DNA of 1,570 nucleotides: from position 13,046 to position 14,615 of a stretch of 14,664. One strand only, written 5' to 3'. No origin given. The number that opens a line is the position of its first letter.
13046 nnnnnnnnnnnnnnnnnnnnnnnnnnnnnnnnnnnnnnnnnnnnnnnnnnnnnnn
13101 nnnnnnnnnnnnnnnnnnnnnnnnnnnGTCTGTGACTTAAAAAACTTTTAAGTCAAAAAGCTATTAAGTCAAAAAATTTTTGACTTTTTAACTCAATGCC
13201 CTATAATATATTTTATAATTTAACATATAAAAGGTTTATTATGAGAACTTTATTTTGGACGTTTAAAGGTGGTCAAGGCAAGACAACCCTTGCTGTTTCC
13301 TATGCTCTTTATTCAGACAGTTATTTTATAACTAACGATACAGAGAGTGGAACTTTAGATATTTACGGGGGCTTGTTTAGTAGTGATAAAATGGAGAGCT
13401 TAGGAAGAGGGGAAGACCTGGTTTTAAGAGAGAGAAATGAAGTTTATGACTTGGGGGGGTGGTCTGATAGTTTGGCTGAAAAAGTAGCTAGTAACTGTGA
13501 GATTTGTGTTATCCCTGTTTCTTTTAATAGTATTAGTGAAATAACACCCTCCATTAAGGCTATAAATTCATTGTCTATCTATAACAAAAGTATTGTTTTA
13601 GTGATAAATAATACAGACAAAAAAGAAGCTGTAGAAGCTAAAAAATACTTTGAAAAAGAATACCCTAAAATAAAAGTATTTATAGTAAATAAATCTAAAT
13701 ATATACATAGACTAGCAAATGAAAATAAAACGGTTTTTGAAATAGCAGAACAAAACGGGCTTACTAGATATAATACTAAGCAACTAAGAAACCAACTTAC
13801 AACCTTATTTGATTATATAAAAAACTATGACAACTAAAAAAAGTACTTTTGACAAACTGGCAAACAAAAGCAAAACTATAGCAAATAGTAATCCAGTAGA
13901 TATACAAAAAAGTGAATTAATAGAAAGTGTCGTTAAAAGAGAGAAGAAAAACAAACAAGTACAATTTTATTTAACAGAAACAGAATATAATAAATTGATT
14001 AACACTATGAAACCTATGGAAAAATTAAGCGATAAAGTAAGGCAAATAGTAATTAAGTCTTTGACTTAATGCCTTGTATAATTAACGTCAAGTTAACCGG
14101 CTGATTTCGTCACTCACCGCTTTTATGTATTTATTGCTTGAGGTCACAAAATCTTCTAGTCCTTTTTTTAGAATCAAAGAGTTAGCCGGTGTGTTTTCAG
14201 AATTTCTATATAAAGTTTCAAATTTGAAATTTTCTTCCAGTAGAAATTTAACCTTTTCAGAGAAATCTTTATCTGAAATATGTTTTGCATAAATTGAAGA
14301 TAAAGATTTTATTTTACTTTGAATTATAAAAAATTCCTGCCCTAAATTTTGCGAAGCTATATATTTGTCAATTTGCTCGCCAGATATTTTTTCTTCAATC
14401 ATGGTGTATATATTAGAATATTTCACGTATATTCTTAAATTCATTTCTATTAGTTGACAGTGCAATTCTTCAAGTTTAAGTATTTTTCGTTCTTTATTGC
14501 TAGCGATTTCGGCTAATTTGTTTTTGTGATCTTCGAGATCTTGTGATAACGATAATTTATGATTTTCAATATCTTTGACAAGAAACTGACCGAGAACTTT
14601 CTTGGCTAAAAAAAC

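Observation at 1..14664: Genetic-code mosaic: two TGA-rich cargo genes sit in a plasmid backbone with no internal TGA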

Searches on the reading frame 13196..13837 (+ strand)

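Call 7: search_protein_families(library=pfam, max_evalue=0.01, proteins=[window:13196-13834:+])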
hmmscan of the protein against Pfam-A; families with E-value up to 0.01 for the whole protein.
seq(213 aa): 0 families

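Call 71: search_protein_families(library=ncbifam, max_evalue=0.01, proteins=[window:13196-13837:+])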
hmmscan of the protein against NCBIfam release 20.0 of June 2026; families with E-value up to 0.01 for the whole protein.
window:13196-13837:+ (213 aa): 2 families
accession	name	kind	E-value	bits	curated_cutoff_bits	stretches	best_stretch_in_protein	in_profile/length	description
TIGR01452.1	PGP_euk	subfamily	0.0038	16.7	201.95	1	119-187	23-95/279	phosphoglycolate/pyridoxal phosphate family phosphatase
NF041546.1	ParA_partition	equivalog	0.0065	16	180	0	24-37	8-21/203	ParA family partition ATPase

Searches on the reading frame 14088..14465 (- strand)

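Call 7: search_protein_families(library=pfam, max_evalue=0.01, proteins=[window:14091-14465:-])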
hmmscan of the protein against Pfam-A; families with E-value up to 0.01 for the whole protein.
seq(125 aa): 0 families

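Call 71: search_protein_families(library=ncbifam, max_evalue=0.01, proteins=[window:14088-14465:-])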
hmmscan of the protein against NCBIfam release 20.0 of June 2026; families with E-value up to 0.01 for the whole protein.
window:14088-14465:- (125 aa): 0 families

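Call 72: search_protein_families(library=padloc, max_evalue=0.001, proteins=[window:14088-14465:-])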
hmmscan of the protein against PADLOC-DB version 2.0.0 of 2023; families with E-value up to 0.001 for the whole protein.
window:14088-14465:- (125 aa): 1 family
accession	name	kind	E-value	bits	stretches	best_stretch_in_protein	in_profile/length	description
PDLC00975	Cas9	-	7.6e-05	19.1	1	6-115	255-359/1120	Cas9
